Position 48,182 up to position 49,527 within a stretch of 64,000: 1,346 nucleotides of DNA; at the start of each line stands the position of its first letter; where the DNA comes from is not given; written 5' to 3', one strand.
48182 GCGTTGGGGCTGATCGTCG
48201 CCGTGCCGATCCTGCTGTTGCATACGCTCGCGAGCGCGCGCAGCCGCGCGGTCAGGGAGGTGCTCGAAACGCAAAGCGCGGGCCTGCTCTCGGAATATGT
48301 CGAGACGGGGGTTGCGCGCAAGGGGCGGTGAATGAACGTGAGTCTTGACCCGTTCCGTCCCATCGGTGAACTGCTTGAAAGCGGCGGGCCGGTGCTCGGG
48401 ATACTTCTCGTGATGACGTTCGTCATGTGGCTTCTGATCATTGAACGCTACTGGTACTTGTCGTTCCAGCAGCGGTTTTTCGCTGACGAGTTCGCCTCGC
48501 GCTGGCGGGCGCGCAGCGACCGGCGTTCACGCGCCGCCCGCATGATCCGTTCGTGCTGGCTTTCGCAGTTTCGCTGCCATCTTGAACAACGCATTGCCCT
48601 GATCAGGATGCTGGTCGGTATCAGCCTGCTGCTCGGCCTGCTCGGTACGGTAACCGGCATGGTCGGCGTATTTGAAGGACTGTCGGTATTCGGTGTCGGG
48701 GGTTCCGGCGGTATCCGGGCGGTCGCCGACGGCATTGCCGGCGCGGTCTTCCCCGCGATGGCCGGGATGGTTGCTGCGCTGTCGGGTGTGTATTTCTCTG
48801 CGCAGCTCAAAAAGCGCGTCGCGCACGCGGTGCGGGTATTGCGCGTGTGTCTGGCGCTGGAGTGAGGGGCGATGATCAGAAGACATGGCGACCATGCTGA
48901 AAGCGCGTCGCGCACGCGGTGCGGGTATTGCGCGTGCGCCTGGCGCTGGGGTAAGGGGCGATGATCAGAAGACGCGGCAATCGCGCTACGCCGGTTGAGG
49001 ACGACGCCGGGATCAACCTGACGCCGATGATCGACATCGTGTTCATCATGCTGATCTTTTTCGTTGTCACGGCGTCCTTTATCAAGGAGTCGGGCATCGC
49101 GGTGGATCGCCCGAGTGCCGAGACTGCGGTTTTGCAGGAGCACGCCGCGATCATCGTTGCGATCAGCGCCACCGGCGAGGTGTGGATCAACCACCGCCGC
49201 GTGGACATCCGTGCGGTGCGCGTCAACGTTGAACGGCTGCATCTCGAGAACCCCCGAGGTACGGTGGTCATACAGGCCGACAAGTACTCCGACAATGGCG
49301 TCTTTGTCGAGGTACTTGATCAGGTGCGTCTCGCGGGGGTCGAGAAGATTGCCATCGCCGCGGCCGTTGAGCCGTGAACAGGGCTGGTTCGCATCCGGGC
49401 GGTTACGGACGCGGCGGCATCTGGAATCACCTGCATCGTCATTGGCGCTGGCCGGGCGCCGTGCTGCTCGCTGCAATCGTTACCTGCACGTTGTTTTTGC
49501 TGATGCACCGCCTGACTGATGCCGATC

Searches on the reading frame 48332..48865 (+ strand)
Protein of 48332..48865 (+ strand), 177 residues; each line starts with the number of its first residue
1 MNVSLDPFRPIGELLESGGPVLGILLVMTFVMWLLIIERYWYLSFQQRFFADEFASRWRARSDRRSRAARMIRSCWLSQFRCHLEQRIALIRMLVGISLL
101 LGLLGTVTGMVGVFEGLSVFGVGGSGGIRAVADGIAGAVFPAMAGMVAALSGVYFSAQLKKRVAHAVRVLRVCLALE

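Call 43: search_protein_families(library=pfam, proteins=[window:48332-48865:+], max_evalue=0.001)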
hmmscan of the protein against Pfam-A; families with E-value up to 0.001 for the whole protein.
window:48332-48865:+ (177 aa): 1 family
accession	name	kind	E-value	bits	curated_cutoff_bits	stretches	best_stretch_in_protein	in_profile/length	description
PF01618.21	MotA_ExbB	-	1.9e-15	57.2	22.9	1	46-168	6-123/127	MotA/TolQ/ExbB proton channel family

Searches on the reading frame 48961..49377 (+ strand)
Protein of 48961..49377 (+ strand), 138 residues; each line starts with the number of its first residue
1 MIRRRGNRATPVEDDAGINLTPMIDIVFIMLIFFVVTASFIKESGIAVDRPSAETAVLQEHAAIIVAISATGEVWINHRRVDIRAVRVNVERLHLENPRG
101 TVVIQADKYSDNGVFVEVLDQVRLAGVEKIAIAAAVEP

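Call 43: search_protein_families(library=pfam, proteins=[window:48961-49377:+], max_evalue=0.001)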
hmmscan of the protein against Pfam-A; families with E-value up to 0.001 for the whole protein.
window:48961-49377:+ (138 aa): 1 family
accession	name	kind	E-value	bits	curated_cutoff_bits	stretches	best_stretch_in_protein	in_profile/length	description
PF02472.21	ExbD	-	7.4e-29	100.8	25.4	1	14-134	4-125/128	Biopolymer transport protein ExbD/TolR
